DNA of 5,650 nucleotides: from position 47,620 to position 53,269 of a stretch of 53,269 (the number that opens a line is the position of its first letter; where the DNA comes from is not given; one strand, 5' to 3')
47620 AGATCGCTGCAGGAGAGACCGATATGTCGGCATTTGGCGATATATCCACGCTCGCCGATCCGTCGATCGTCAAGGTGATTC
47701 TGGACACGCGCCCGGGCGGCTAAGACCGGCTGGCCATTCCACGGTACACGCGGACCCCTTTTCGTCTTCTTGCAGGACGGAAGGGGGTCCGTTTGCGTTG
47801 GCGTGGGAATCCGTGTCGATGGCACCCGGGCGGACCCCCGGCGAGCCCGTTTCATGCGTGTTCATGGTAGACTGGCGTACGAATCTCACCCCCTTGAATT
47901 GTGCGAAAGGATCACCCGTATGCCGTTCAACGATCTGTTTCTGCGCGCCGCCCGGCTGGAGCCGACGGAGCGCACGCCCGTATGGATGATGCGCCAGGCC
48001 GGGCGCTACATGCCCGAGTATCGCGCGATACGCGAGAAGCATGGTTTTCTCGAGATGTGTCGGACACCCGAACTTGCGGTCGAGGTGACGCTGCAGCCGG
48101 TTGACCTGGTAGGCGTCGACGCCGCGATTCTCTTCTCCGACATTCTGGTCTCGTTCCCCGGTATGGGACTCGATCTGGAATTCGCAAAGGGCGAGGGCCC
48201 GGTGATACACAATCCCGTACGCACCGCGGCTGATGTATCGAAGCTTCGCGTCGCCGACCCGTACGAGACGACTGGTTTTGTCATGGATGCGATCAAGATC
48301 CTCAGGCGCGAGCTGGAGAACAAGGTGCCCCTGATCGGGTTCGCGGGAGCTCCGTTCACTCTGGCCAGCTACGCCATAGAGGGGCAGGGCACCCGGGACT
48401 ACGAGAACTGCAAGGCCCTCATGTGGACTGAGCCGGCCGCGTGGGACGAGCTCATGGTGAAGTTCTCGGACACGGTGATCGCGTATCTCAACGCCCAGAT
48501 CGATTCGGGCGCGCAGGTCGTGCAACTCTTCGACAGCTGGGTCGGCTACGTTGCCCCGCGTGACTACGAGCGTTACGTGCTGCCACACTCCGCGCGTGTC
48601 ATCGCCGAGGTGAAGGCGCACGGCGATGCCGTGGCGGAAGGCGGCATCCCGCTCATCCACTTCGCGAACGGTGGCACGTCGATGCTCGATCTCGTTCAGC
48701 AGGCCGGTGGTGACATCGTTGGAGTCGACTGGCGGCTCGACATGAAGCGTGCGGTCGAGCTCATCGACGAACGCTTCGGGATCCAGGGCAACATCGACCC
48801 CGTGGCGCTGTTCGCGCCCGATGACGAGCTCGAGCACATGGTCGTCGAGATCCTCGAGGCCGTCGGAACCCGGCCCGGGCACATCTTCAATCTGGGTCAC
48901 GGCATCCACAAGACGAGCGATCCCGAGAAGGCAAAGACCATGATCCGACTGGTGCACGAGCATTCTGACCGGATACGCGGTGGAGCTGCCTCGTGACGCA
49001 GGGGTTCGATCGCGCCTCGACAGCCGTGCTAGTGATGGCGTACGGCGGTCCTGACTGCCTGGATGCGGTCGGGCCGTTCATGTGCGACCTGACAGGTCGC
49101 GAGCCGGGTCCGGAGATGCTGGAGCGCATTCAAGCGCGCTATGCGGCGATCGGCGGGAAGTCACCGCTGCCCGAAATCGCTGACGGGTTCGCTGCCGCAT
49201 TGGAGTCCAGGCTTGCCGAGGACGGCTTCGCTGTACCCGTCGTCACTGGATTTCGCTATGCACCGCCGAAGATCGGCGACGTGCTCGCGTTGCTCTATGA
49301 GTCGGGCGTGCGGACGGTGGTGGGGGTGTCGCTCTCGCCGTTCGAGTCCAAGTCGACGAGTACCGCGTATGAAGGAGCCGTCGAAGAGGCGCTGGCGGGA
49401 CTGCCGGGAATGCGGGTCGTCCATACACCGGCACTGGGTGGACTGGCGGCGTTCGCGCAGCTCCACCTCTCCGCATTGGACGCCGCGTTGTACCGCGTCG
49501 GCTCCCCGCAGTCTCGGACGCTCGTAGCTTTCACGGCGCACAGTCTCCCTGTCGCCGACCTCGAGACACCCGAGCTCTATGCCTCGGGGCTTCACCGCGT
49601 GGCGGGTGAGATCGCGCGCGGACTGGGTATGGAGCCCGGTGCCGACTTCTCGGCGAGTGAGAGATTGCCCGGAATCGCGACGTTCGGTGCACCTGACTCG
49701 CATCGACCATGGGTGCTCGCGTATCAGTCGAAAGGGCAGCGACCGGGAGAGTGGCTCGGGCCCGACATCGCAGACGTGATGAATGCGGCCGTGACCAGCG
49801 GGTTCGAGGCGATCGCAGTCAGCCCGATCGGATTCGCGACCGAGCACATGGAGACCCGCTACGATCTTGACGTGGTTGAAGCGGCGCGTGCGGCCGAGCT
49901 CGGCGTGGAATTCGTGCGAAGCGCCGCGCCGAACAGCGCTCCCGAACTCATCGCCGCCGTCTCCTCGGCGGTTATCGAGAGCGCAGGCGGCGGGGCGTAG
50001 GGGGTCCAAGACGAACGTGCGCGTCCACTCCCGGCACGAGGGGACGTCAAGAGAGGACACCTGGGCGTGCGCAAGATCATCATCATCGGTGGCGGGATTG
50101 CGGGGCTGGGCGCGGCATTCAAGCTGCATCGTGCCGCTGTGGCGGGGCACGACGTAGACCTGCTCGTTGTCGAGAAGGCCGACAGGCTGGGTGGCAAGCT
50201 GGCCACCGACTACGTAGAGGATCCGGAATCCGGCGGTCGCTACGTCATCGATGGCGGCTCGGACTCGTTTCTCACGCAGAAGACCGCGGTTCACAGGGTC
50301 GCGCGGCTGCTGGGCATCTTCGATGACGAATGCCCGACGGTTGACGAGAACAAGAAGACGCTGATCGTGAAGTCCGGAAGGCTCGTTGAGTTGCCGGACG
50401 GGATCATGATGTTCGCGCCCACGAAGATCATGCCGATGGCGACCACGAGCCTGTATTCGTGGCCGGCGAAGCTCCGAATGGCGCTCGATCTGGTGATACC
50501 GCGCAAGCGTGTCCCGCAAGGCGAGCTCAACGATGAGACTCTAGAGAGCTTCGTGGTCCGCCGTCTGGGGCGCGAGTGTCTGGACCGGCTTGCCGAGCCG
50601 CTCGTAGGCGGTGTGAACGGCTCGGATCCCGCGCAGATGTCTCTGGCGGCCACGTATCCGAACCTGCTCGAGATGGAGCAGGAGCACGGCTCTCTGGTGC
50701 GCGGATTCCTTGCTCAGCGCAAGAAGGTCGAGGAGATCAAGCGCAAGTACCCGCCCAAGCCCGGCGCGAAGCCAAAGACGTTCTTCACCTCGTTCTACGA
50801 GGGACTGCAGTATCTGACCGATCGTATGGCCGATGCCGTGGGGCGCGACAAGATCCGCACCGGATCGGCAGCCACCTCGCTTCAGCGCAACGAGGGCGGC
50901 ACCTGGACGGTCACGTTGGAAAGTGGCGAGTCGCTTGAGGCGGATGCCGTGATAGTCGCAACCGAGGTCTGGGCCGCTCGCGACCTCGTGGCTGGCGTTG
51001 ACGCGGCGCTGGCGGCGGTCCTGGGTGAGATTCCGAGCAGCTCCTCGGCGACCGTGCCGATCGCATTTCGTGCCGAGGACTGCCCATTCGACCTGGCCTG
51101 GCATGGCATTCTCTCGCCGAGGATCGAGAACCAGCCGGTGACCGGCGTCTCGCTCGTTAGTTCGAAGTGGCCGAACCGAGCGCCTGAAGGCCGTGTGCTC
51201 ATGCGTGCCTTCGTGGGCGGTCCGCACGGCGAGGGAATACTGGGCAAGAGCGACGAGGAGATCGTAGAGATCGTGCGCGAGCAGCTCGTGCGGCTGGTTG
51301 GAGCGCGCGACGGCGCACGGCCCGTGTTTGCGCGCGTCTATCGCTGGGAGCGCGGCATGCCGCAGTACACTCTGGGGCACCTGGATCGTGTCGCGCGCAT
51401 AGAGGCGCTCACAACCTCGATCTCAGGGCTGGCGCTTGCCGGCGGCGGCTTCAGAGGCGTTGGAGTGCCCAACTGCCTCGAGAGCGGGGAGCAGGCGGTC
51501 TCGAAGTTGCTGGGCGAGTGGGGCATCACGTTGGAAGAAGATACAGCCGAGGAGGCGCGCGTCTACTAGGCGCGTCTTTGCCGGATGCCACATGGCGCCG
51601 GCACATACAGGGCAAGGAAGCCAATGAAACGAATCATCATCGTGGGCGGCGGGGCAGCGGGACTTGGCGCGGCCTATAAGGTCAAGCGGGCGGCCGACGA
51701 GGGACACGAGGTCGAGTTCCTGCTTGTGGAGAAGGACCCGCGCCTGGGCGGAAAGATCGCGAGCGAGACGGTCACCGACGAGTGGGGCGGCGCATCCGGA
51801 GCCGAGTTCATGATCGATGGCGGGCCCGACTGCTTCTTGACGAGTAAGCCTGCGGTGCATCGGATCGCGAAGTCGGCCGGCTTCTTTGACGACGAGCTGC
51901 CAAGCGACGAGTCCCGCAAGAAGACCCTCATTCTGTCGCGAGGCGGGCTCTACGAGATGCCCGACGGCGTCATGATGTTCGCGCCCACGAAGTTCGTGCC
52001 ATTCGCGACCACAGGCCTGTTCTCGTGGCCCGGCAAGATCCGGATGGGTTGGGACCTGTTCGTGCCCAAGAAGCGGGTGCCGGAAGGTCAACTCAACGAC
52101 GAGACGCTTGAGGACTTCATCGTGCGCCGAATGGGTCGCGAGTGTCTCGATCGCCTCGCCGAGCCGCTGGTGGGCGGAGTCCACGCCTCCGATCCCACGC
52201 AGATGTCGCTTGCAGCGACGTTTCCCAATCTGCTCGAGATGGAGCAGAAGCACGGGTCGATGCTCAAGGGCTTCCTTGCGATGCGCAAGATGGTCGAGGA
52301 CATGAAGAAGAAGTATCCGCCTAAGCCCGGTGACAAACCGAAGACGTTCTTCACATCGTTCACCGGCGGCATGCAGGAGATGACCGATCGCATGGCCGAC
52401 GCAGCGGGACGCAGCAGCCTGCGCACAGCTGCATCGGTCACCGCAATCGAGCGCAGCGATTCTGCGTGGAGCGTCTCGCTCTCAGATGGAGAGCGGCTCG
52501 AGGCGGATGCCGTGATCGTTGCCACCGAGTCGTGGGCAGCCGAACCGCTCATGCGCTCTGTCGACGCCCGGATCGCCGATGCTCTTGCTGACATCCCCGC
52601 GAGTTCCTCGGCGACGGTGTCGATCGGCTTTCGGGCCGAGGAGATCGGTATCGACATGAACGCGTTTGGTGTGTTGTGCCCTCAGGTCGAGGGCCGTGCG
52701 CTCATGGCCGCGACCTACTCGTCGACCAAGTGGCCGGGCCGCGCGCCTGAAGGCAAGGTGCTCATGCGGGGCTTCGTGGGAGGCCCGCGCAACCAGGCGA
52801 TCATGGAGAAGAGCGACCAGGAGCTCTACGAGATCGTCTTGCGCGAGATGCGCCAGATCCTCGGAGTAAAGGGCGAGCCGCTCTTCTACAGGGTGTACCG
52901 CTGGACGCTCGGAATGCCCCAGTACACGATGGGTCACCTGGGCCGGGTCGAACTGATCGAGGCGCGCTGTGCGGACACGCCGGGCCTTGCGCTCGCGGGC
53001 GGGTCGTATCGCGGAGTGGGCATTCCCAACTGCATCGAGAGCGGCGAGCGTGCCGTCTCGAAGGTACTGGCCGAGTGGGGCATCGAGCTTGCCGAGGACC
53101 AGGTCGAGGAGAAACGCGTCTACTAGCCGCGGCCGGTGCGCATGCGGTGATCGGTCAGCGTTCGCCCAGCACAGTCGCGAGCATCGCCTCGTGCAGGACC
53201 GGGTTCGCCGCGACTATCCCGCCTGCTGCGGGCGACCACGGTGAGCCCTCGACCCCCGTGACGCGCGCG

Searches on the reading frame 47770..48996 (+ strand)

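Call 77: search_protein_families(library=pfam, proteins=[window:47770-48996:+])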
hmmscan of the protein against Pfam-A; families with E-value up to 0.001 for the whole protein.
window:47770-48996:+ (408 aa): 1 family
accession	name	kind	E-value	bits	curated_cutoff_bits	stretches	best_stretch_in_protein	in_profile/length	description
PF01208.23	URO-D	-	9.9e-132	439.6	23.9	1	54-398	3-346/346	Uroporphyrinogen decarboxylase (URO-D)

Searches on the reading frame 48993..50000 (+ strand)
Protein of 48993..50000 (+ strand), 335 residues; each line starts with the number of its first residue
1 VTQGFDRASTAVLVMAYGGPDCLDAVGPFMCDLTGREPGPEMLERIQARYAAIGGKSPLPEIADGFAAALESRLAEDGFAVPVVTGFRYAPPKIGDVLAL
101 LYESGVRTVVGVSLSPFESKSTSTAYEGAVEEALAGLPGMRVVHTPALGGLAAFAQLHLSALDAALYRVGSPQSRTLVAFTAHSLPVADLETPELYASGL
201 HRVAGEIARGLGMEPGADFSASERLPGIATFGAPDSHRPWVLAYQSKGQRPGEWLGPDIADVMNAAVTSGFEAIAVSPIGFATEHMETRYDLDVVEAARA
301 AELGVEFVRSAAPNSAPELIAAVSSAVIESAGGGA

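Call 77: search_protein_families(library=pfam, proteins=[window:48993-50000:+])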
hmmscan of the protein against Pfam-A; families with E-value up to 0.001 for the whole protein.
window:48993-50000:+ (335 aa): 1 family
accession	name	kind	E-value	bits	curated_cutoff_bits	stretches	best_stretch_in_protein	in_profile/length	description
PF00762.24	Ferrochelatase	-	3.9e-51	174.4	27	1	10-329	2-315/317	Ferrochelatase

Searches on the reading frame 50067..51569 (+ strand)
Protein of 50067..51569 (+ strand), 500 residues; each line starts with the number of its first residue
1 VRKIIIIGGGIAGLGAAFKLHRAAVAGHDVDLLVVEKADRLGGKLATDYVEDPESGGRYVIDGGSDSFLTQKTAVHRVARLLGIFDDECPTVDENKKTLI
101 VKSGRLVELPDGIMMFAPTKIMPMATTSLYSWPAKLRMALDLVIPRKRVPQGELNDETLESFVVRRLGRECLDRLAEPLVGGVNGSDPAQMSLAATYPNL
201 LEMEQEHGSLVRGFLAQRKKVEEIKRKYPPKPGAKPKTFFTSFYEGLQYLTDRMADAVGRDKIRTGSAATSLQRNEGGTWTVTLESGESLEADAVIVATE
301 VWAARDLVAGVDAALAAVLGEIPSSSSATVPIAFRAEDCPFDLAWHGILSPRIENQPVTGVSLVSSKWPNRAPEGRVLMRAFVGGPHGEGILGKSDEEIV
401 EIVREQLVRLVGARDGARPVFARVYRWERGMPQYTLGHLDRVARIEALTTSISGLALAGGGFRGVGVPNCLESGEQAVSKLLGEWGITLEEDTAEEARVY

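Call 77: search_protein_families(library=pfam, proteins=[window:50067-51569:+])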
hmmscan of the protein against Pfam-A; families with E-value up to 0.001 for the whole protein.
window:50067-51569:+ (500 aa): 7 families
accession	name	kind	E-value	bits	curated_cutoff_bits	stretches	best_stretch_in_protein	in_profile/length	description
PF01593.30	Amino_oxidase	-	2.8e-53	182.2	19.8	1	11-480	1-441/443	Flavin containing amine oxidoreductase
PF01266.30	DAO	-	6.5e-12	46.1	27.9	2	262-430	165-309/353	FAD dependent oxidoreductase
PF13450.12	NAD_binding_8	-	2e-09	38.1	21.9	1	6-77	1-63/68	NAD(P)-binding Rossmann-like domain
PF13454.12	NAD_binding_9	-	8.6e-08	32.7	21.8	0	5-45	1-40/155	FAD-NAD(P)-binding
PF07992.20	Pyr_redox_2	-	9.3e-07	29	26.1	0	3-37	2-33/291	Pyridine nucleotide-disulphide oxidoreductase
PF03486.20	HI0933_like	-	0.00011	22.2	50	0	3-46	2-40/244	HI0933-like protein Rossmann domain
PF12831.13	FAD_oxidored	-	0.00069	19.5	27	0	4-51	2-44/416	FAD dependent oxidoreductase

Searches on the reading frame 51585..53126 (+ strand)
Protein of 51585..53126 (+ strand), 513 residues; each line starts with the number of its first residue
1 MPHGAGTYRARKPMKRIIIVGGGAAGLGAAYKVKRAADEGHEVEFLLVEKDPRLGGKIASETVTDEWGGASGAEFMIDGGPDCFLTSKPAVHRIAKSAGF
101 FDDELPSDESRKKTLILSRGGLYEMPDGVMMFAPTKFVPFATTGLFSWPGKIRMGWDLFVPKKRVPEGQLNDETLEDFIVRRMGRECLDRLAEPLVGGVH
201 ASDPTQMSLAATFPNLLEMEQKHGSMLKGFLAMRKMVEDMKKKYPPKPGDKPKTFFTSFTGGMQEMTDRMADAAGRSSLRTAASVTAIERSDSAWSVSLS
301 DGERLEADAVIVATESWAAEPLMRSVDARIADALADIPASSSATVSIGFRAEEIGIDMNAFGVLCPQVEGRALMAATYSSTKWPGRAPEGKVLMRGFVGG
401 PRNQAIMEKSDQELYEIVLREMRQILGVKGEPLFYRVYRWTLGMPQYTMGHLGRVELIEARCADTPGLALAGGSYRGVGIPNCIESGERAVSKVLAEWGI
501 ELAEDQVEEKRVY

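Call 77: search_protein_families(library=pfam, proteins=[window:51585-53126:+])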
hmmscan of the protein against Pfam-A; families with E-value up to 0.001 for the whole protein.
window:51585-53126:+ (513 aa): 8 families
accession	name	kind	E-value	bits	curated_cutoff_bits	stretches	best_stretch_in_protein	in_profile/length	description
PF01593.30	Amino_oxidase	-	1.3e-54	186.7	19.8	1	25-495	2-443/443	Flavin containing amine oxidoreductase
PF13450.12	NAD_binding_8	-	5.5e-11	43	21.9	1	19-95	1-65/68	NAD(P)-binding Rossmann-like domain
PF01266.30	DAO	-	1e-10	42.2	27.9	1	264-473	149-334/353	FAD dependent oxidoreductase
PF13454.12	NAD_binding_9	-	3.6e-07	30.7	21.8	0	18-62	1-44/155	FAD-NAD(P)-binding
PF07992.20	Pyr_redox_2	-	1.6e-06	28.2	26.1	0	16-55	2-37/291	Pyridine nucleotide-disulphide oxidoreductase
PF03486.20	HI0933_like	-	4.1e-06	26.9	50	0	16-59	2-40/244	HI0933-like protein Rossmann domain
PF12831.13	FAD_oxidored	-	9.8e-06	25.5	27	1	17-68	2-48/416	FAD dependent oxidoreductase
PF13738.12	Pyr_redox_3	-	9.9e-05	22.2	30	0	18-38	1-21/305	Pyridine nucleotide-disulphide oxidoreductase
